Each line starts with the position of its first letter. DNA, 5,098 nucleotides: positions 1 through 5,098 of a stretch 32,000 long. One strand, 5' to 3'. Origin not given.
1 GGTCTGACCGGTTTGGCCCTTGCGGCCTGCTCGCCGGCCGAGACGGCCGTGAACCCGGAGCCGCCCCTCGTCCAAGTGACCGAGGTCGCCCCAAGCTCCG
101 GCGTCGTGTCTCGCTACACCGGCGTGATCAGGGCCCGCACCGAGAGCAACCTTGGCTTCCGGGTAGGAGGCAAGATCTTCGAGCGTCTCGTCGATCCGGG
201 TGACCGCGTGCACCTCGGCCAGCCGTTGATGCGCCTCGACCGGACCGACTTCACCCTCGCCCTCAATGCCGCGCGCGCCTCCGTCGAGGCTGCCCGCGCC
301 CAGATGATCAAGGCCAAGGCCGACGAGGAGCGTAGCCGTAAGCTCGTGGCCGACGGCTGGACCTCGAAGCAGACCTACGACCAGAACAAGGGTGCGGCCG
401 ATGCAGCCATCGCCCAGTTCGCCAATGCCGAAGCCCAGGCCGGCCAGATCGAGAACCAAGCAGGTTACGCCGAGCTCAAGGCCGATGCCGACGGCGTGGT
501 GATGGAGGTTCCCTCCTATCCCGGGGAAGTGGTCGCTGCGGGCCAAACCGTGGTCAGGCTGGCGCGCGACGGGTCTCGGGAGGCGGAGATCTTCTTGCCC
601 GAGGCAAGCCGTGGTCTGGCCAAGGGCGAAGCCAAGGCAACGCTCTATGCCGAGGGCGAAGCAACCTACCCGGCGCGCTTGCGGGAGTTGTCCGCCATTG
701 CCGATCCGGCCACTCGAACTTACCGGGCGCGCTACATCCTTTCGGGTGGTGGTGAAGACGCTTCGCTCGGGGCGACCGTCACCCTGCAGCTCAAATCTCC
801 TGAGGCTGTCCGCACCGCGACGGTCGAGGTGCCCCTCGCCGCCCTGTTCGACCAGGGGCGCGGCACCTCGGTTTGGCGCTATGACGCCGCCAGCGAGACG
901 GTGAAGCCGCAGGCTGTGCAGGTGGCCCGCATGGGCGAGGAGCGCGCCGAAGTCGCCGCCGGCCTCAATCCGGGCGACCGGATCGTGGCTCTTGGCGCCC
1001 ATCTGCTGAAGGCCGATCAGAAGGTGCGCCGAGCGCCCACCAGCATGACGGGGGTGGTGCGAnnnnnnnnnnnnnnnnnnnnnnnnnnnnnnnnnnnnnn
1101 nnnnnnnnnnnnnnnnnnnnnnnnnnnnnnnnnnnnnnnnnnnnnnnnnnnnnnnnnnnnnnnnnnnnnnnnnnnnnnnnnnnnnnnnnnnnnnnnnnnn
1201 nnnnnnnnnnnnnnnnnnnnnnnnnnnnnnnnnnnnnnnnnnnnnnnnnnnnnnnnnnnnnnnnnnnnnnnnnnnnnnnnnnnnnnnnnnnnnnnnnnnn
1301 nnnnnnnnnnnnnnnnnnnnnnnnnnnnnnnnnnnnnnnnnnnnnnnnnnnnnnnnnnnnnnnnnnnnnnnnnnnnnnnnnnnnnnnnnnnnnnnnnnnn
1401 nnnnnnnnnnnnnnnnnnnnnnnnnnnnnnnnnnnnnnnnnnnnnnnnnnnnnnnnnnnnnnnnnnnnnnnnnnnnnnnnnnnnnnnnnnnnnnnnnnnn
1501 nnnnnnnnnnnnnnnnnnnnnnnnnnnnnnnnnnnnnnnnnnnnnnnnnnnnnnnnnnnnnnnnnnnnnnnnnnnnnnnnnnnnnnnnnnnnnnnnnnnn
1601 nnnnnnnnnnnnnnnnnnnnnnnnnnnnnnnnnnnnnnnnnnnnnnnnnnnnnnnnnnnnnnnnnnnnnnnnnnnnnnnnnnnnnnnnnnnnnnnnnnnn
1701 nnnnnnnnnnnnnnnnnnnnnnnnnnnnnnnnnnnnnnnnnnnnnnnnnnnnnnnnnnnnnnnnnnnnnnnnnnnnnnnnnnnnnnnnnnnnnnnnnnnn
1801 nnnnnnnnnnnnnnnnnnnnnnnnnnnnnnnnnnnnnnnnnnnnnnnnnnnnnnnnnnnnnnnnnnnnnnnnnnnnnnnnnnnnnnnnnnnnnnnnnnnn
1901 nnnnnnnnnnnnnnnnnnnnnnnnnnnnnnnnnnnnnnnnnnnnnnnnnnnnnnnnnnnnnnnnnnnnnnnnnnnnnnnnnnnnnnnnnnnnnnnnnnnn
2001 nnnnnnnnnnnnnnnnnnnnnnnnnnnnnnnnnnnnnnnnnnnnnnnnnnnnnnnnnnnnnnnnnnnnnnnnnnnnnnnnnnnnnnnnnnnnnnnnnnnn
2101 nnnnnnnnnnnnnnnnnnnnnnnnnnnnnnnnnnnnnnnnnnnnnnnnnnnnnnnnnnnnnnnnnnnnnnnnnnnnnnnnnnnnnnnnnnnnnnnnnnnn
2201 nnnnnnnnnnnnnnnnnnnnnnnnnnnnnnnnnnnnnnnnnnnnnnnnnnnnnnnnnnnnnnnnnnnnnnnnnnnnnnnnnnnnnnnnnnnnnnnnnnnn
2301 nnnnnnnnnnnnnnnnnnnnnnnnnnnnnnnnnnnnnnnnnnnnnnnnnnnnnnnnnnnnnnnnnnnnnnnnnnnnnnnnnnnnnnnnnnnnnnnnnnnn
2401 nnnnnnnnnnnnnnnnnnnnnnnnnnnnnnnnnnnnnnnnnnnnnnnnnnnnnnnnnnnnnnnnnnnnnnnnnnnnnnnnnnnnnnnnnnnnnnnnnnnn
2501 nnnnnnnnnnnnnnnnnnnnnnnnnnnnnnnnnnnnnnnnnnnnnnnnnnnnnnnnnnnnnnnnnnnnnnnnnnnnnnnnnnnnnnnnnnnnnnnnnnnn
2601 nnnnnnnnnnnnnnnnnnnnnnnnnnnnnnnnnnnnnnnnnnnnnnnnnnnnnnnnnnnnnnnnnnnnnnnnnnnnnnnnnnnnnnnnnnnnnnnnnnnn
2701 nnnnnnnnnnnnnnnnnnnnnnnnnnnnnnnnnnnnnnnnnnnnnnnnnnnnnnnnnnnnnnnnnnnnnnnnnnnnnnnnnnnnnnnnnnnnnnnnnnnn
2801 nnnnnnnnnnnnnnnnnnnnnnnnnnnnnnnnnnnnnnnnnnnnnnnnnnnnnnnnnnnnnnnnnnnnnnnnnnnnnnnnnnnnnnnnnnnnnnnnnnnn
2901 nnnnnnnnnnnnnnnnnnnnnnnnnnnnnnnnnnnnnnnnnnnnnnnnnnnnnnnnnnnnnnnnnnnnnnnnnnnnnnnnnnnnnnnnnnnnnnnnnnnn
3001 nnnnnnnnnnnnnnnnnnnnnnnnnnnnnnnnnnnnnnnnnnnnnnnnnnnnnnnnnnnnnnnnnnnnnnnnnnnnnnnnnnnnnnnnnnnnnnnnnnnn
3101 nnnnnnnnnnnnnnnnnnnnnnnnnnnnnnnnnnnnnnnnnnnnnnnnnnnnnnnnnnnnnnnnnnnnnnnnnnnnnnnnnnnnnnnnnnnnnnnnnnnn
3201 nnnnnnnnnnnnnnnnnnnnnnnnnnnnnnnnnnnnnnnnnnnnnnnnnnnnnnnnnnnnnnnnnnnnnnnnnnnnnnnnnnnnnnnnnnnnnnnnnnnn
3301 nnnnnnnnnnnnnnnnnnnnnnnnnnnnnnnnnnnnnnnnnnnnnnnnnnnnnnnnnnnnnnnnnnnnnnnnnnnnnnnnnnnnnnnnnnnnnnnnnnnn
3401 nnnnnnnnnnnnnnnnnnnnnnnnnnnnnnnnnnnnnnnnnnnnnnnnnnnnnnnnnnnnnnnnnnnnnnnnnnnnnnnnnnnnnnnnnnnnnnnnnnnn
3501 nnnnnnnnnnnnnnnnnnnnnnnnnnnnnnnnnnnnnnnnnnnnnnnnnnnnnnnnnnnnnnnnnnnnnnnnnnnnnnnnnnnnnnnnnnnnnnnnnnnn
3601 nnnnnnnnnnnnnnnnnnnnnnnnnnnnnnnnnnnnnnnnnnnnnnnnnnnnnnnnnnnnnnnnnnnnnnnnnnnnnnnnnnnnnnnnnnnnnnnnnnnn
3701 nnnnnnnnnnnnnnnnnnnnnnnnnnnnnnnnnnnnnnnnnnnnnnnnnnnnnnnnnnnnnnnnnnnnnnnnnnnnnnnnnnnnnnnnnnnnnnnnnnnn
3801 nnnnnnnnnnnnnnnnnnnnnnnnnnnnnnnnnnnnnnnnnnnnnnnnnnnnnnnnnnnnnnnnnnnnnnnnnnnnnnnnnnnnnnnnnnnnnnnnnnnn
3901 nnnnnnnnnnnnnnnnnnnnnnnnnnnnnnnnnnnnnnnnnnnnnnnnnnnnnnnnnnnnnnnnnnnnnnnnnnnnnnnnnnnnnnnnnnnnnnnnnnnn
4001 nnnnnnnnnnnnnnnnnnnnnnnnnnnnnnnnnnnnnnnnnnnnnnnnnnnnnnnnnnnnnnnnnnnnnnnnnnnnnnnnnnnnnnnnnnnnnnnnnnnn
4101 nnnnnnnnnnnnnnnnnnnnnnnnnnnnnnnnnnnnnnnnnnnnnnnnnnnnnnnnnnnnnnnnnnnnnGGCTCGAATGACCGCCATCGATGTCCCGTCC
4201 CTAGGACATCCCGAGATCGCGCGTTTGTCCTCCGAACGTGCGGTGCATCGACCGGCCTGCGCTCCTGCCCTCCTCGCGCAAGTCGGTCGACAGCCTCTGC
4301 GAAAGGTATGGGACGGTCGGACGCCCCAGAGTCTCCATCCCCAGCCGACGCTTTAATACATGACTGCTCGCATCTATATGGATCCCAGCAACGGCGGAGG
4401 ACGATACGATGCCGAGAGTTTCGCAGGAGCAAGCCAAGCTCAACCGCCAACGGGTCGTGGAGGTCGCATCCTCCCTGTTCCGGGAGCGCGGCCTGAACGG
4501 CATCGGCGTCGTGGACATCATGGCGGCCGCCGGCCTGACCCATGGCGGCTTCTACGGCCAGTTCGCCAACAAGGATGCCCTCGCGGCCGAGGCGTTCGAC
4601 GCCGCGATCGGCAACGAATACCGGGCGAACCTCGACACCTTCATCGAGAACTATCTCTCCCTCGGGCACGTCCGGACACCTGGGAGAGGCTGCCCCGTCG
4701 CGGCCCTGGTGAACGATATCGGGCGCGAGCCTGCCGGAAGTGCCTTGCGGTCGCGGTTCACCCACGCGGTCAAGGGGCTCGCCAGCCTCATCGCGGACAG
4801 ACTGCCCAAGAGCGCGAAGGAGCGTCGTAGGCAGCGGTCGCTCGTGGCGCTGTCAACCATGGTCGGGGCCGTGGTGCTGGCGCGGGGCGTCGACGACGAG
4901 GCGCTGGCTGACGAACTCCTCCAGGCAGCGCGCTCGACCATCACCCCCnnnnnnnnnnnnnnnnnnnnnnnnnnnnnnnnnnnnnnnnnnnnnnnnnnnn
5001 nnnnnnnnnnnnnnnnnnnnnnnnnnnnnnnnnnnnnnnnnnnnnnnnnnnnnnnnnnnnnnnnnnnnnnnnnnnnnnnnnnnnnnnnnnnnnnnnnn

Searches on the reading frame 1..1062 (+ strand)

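Call 24: search_protein_families(library=pfam, proteins=[window:1-1062:+], max_evalue=0.001)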
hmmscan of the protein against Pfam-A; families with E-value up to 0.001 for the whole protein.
window:1-1062:+ (354 aa): 2 families
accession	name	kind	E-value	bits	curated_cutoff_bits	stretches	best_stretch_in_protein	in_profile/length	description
PF13437.12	HlyD_3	-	5.5e-14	53.2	22.2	1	159-247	2-93/106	HlyD family secretion protein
PF16576.10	HlyD_D23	-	9e-10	38.6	30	1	46-247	17-201/214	Barrel-sandwich domain of CusB or HlyD membrane-fusion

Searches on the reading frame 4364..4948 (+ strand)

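Call 23: search_protein_families(library=pfam, proteins=[window:4364-4948:+], max_evalue=0.001)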
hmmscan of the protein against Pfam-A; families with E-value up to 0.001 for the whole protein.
window:4364-4948:+ (195 aa): 1 family
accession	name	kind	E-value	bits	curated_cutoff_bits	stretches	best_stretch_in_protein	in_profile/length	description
PF00440.29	TetR_N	-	1.7e-09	37.7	24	1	32-77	2-47/47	Bacterial regulatory proteins, tetR family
